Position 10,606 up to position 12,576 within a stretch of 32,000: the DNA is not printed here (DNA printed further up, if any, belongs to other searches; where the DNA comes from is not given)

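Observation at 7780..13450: Uncharacterised four-gene cassette: wHTH/BTAD-TPR regulator, soluble PAP2-fold protein, cytoplasmic S8 subtilase, 4x L7/L12-CTD-like repeat protein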

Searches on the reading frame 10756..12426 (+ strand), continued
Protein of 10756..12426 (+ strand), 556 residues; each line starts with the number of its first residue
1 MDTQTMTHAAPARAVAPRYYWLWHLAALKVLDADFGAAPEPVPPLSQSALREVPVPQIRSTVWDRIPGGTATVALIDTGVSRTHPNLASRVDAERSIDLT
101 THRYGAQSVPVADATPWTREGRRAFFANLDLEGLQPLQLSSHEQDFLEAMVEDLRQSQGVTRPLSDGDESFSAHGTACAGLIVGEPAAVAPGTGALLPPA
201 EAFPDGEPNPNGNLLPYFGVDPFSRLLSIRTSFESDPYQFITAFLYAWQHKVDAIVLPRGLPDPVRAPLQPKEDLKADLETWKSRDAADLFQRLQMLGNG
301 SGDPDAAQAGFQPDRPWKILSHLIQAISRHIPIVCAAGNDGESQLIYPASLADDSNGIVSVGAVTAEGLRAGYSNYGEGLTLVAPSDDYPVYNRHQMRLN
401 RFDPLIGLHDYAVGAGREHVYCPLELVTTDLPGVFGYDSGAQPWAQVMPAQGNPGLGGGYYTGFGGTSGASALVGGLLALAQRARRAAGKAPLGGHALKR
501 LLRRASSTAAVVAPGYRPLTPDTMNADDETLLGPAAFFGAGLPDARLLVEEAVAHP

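Call 74: search_protein_families(library=ncbifam, proteins=[L008:11799-13382:+, L008:13382-14341:+, L008:14338-14535:+, L021:11733-13250:+, L087:11829-13358:+, L026:11900-12154:+], max_evalue=0.1)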
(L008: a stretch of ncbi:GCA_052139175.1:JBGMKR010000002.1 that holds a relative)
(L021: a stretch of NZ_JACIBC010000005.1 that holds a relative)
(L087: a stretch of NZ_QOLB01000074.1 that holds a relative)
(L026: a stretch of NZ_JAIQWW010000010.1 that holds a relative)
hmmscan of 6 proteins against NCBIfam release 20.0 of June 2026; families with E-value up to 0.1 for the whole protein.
L008:11799-13382:+ (527 aa): 1 family
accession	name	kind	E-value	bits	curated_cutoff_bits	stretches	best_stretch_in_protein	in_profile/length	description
TIGR04267.2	mod_HExxH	domain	8.4e-21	74.7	40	1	241-391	1-151/177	aKG-HExxH-type peptide beta-hydroxylase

L008:13382-14341:+ (319 aa): 24 families
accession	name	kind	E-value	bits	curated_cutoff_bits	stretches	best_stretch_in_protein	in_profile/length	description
NF006395.0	PRK08644.1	equivalog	2.7e-13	50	159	1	97-164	29-95/215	sulfur carrier protein ThiS adenylyltransferase ThiF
TIGR02356.1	adenyl_thiF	equivalog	1.7e-10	40.6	275.25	1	101-213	24-134/203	thiazole biosynthesis adenylyltransferase ThiF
NF006444.0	PRK08762.1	equivalog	1.6e-09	36.9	449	1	101-208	150-254/387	molybdopterin-synthase adenylyltransferase MoeB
TIGR02354.1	thiF_fam2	equivalog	3.4e-09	36.9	152.2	1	102-162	25-84/200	thiamine biosynthesis protein ThiF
NF058523.1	6A-MBL_cap2_3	equivalog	6e-07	28.4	320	1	98-167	298-366/665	anti-phage 6A-MBL system cap2_3 protein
NF004281.0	PRK05690.1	subfamily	1.1e-06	28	266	1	101-165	35-99/250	molybdopterin-synthase adenylyltransferase MoeB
NF005902.0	PRK07878.1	equivalog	2.8e-06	26.5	647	1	102-161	46-105/392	adenylyltransferase/sulfurtransferase MoeZ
TIGR02355.1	moeB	equivalog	5.4e-06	26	376.55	1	101-259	27-178/240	molybdopterin-synthase adenylyltransferase MoeB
NF047750.1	SAMPActivE1UbaA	equivalog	1.8e-05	24.2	450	1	100-161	34-95/270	SAMP-activating enzyme E1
NF004111.0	PRK05600.1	equivalog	2.3e-05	23.7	437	1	102-164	45-107/371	ThiF family adenylyltransferase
NF006204.0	PRK08328.1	equivalog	0.00056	19.6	339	1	102-152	31-81/231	hypothetical protein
NF011696.0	PRK15116.1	equivalog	0.00062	19.5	304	1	92-215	24-146/268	tRNA cyclic N6-threonylcarbamoyladenosine(37) synthase TcdA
NF005646.0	PRK07411.1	equivalog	0.00065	18.9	633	1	102-159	42-99/390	molybdopterin-synthase adenylyltransferase MoeB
TIGR03736.1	PRTRC_ThiF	hypoth_equivalog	0.0018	17.7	144.75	1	99-231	12-147/245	PRTRC system ThiF family protein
NF011425.0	PRK14852.1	equivalog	0.0054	14.6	1337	1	101-182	335-414/989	hypothetical protein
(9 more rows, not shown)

L008:14338-14535:+ (65 aa): 0 families

L021:11733-13250:+ (505 aa): 73 families (the best 25 are shown)
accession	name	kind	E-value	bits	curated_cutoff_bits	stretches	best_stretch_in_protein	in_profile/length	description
TIGR04280.1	geopep_mat_rSAM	hypoth_equivalog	4e-43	148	400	1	100-438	40-374/428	geopeptide radical SAM maturase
TIGR04463.1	rSAM_vs_C_rich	equivalog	4.8e-42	144.2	525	1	109-464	47-395/438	TIGR04463 family radical SAM/SPASM RiPP maturase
TIGR04334.1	rSAM_Clo7bot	equivalog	2.2e-35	122.2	600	1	108-432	54-373/440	radical SAM/SPASM domain Clo7bot peptide maturase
NF038107.1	rSAM_NF038107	equivalog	1.5e-33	116.2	600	1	143-463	84-400/444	Cys-every-fifth radical SAM/SPASM peptide maturase CefB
NF047865.1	rSAM_PapB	equivalog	1.4e-31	110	340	1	143-464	2-317/330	PapB family radical SAM/SPASM ranthipeptide maturase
TIGR04068.1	rSAM_ocin_clost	equivalog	3.2e-24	85.7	500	1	114-304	54-249/462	Cys-rich peptide radical SAM maturase CcpM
TIGR04064.1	rSAM_nif11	equivalog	6.3e-23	81.2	518.7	2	131-289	65-226/459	nif11-like peptide radical SAM maturase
TIGR03906.1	quino_hemo_SAM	equivalog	7.7e-22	77.6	453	1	145-300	95-254/467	quinohemoprotein amine dehydrogenase maturation protein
NF052473.1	rSAM_FlmE_OhkG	exception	3.9e-20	72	500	1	72-315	22-274/481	FlmE/OhkG family radical SAM/SPASM peptide maturase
TIGR03974.1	rSAM_six_Cys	equivalog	3.8e-17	62.3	425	1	112-293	68-250/451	thioether cross-link-forming SCIFF peptide maturase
NF041298.1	rSAM_mat_DynA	equivalog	6.4e-17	61.6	450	1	147-320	4-180/356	dynobactin maturation radical SAM/SPASM protein DynA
NF041707.1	rSAM_YhhB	equivalog_domain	1.1e-16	60.7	445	1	151-314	9-182/369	cyclophane-forming radical SAM/SPASM peptide maturase YhhB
NF040492.1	not_ScfB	exception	1.2e-16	60.7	855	1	144-292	95-247/450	ScfB-related radical SAM/SPASM orphan maturase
TIGR03942.1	sulfatase_rSAM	equivalog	2.6e-16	59.7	349.45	1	151-323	8-185/363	anaerobic sulfatase maturase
NF035951.1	rSAM_RumMC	equivalog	5.1e-16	58.4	720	1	144-288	112-260/510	RumMC family radical SAM sactipeptide maturase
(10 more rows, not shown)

L087:11829-13358:+ (509 aa): 9 families
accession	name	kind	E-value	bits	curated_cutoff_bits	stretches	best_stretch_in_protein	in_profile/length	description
TIGR03921.1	T7SS_mycosin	equivalog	2.4e-57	194.7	278.75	1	246-508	5-285/353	type VII secretion-associated serine protease mycosin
NF033595.1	denti_PrtP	equivalog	1.5e-23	83.3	300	2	381-508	365-502/606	dentilisin complex serine proteinase subunit PrtP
NF049966.1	QH_SP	equivalog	1.5e-16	60.4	165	1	257-485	1-211/219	subtilisin-like serine protease QhpE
TIGR03895.1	protease_PatA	subfamily_domain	3.9e-15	55.6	421.05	1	293-465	1-176/606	PatA/PatG family cyanobactin maturation protease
NF051851.1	AtpSerPepEprS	equivalog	4e-13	48.3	1700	2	402-489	253-341/988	autotransporter serine peptidase EprS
NF040809.1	germ_prot_CspBA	exception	7.8e-11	40.3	1250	1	426-465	1005-1044/1099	bifunctional germination protease/germinant receptor pseudoprotease CspBA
NF042956.1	IteS_antiphage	equivalog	1.8e-09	36.5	900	1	257-394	258-396/747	S8 family anti-phage peptidase IteS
NF040553.1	SGO_0316_fam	subfamily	3.7e-07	28.2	1400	1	428-467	670-709/1486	SGO_0316/SGO_0317 family LPXTG-anchored serine peptidase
NF040808.2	CspC_non_triad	exception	8.5e-06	24.5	675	1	427-465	459-497/556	bile acid germinant receptor pseudoprotease CspC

L026:11900-12154:+ (84 aa): 0 families
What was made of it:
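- On RiPP biosynthetic gene cluster: Rhizobium-type copies have HExxH, ThiF and radical SAM/SPASM genes behind P2 (call 74), so the feature is lineage-specific.
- Closest known: SARP family activators. Same: In some lineages, location next to RiPP-type biosynthetic genes (call 74).
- In Rhizobium sp. BK602 (L021), P2 precedes a radical SAM/SPASM RiPP-maturase-like protein (best E 4e-43; call 74).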

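Call 75: search_dna_similar(query=window:10756-12426:+, collection=plasmids, mode=protein, max_evalue=1e-40, max_rows=15)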
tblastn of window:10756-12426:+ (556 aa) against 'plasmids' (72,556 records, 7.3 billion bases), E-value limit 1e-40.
Records with a match: 70; places in all: 70; records where one place covers at least 80% of the query: 66.
Best place of each record, by identity: <60% 70.
By first word of the organism name: Rhizobium 62; Neorhizobium 5; Sinorhizobium 1; Phyllobacterium 1; Aliiroseovarius 1.
By predicted mobility (MOB-suite, as given by PLSDB): conjugative 31; non-mobilizable 21; mobilizable 18.
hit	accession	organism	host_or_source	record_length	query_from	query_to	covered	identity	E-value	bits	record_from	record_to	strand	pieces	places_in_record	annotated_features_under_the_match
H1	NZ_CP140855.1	Rhizobium beringeri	Trifolium pratense,whole organism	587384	21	554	96%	56.7%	7e-159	509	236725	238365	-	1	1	S8 family serine peptidase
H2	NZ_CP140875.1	Rhizobium beringeri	Trifolium pratense,whole organism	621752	21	554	96%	56.7%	7e-159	509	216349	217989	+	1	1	S8 family serine peptidase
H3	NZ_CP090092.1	Rhizobium leguminosarum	Galega,Cell culture,Plant nodule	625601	21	554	96%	56.7%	7e-159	509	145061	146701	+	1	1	S8 family serine peptidase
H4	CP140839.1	Rhizobium beringeri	Trifolium pratense,whole organism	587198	21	554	96%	56.5%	1e-157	506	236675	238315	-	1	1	S8 family serine peptidase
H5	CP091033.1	Sinorhizobium sp. B11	soybean,TY,soil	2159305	21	554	96%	56.2%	4e-159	510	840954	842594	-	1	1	S8 family serine peptidase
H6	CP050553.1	Rhizobium leguminosarum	Vicia sativa,cell culture,root nodule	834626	21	550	95%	56.5%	8e-162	517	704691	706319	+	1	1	none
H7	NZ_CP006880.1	Rhizobium gallicum bv. gallicum R602sp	Phaseolus vulgaris,whole ...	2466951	21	544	94%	57.0%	2e-161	516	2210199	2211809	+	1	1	record has no annotation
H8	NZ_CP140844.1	Rhizobium ruizarguesonis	Trifolium pratense,whole organism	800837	21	544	94%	56.8%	1e-156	503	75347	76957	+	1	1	S8 family serine peptidase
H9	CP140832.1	Rhizobium ruizarguesonis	Trifolium pratense,whole organism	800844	21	544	94%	56.8%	1e-156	503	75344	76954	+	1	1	S8 family serine peptidase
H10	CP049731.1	Rhizobium leguminosarum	Pisum sativum,Pisum sativum nodules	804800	21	544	94%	56.8%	1e-156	503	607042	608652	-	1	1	S8 family serine peptidase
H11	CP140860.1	Rhizobium ruizarguesonis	Trifolium pratense,whole organism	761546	21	544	94%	56.7%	3e-134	506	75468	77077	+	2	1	none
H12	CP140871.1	Rhizobium ruizarguesonis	Trifolium pratense,whole organism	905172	21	544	94%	56.6%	6e-160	512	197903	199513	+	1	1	S8 family serine peptidase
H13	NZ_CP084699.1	Rhizobium ruizarguesonis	Pisum sativum L.,Cell culture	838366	21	544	94%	56.6%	7e-160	512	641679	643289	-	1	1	S8 family serine peptidase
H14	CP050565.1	Rhizobium leguminosarum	Lathyrus sativus,cell culture,root ...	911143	21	544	94%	56.6%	7e-160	512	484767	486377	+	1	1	S8 family serine peptidase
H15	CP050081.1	Rhizobium leguminosarum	Trifolium pratense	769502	21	544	94%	56.6%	3e-159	510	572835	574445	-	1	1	S8 family serine peptidase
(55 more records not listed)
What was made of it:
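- The trio is often on large Rhizobium plasmids (70 plasmid records, call 75).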

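Call 76: get_annotated_region(hit=H3, flank=6000)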
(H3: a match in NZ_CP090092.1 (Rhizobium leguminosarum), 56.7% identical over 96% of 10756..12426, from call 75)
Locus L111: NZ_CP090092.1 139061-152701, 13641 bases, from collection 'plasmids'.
description: Rhizobium leguminosarum strain Gr 12/7 plasmid pRLgr12_2, complete sequence
organism: Rhizobium leguminosarum (NCBI taxid 384)
taxonomy: Bacteria; Pseudomonadota; Alphaproteobacteria; Hyphomicrobiales; Rhizobiaceae; Rhizobium; Rhizobium leguminosarum
host: -; source: Galega,Cell culture,Plant nodule; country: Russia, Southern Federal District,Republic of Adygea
typing (MOB-suite, as given by PLSDB): conjugative; relaxase MOBQ; mating-pair formation MPF_T
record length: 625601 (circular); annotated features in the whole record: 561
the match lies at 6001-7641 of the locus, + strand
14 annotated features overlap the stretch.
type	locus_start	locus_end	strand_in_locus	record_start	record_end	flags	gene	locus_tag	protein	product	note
CDS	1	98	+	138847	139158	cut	-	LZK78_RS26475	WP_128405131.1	mobilization protein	-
CDS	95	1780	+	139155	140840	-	-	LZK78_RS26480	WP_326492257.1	type IV secretory system conjugative DNA transfer family protein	-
CDS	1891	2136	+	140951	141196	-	-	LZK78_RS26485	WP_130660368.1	WGR domain-containing protein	-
CDS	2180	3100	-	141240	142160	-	-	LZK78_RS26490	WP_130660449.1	zincin-like metallopeptidase domain-containing protein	-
CDS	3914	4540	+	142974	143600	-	-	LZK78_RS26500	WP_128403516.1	hypothetical protein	-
CDS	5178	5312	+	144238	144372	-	-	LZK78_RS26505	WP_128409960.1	YHYH domain-containing protein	-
CDS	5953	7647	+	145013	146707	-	-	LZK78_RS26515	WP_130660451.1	S8 family serine peptidase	GO:0006508 - proteolysis [Evidence IEA]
CDS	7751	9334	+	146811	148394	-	-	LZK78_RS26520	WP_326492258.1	HEXXH motif-containing putative peptide modification protein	-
CDS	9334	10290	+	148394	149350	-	-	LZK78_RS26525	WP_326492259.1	ThiF family adenylyltransferase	-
CDS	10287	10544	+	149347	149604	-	-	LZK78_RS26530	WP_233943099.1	hypothetical protein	-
CDS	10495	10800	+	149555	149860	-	-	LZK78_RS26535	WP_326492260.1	DUF982 domain-containing protein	-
CDS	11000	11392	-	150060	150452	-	-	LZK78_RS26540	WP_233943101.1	TfuA-like protein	-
CDS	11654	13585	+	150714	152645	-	-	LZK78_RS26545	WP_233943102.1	hypothetical protein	-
CDS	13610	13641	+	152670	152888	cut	-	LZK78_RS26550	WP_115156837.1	hypothetical protein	-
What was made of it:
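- Tried and rejected: Annotated Rhizobium plasmid region (call 76): the PLSDB gene table was too incomplete to add anything.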

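Call 93: search_solved_structures(query=A1, max_evalue=0.00001, show_alignments=0)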
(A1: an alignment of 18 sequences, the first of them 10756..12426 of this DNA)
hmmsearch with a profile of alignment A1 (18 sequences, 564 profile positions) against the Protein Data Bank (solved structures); distinct sequences matched with E-value up to 0.00001: 35.
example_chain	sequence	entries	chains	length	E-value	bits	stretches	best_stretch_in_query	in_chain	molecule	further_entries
7xr8_A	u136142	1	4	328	1.7e-10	43.2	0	332-394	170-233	Major intracellular serine protease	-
1st3_A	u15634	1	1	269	2e-09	39.6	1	331-393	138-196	SUBTILISIN BL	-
1mpt_A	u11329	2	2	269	2.2e-09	39.5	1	332-393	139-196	M-PROTEASE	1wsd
9goi_A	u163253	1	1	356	3.2e-09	39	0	458-534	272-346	Alkaline serine protease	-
9i67_A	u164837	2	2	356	3.2e-09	39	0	459-534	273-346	Alkaline serine protease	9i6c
9g8v_A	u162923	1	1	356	3.7e-09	38.8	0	458-534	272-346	Alkaline serine protease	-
9grg_A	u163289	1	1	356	4.1e-09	38.6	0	458-533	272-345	Alkaline serine protease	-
7y6m_C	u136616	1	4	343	1.8e-08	36.5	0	332-396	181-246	Intracellular serine protease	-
1dbi_A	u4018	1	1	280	1.9e-08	36.4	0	340-395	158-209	AK.1 SERINE PROTEASE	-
1c9j_A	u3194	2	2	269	2e-08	36.4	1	331-393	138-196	SERINE PROTEASE | Subtilisin Savinase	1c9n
1ndu_A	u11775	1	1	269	2.1e-08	36.3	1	331-393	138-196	Subtilisin Savinase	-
1ah2_A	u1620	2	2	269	2.3e-08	36.2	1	331-393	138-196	SERINE PROTEASE PB92 | SUBTILISIN SAVINASE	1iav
1gci_A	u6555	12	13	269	2.3e-08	36.2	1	331-393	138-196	SUBTILISIN | Subtilisin Savinase | SAVINASE (TM)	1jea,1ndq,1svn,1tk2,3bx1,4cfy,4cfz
1c9m_A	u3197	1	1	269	2.3e-08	36.1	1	331-393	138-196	SERINE PROTEASE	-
1q5p_A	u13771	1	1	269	2.5e-08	36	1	331-393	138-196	Serine protease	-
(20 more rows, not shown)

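Call 98: search_protein_families(library=pfam, proteins=[L039:11949-12164:+, L039:12525-13133:+, L039:12940-13950:-, L039:14115-15143:+, L039:15073-17451:+], max_evalue=0.01)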
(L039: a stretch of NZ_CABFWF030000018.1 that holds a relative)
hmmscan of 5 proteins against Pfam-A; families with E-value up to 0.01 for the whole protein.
L039:11949-12164:+ (71 aa): 0 families

L039:12525-13133:+ (202 aa): 0 families

L039:12940-13950:- (336 aa): 4 families
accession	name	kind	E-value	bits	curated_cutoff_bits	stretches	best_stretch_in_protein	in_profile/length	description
PF13377.12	Peripla_BP_3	-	4.8e-23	82.5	26.5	1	174-333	2-167/167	Periplasmic binding protein-like domain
PF00532.27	Peripla_BP_1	-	6.8e-13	49.2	22.2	1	66-284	3-231/281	Periplasmic binding proteins and sugar binding domain of LacI family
PF00356.27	LacI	-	3e-11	43.4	27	1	10-53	3-46/46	Bacterial regulatory proteins, lacI family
PF13407.12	Peripla_BP_4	-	4.7e-07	30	35.1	1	69-281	3-221/258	Periplasmic binding protein domain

L039:14115-15143:+ (342 aa): 4 families
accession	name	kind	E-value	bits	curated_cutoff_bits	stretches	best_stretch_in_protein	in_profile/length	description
PF13343.11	SBP_bac_6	-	7.8e-25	88.2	24.6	1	90-317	23-241/245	Bacterial extracellular solute-binding protein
PF13416.11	SBP_bac_8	-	3.5e-22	79.9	27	1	42-300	2-267/279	Bacterial extracellular solute-binding protein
PF01547.30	SBP_bac_1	-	1.9e-19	71.2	26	1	41-281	12-306/307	Bacterial extracellular solute-binding protein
PF13531.11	SBP_bac_11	-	1.1e-16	61.7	25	1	40-285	14-222/227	Bacterial extracellular solute-binding protein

L039:15073-17451:+ (792 aa): 1 family
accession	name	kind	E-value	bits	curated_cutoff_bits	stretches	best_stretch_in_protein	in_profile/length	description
PF00528.27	BPD_transp_1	-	2.2e-26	93.1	26.4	2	291-478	3-175/184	Binding-protein-dependent transport system inner membrane component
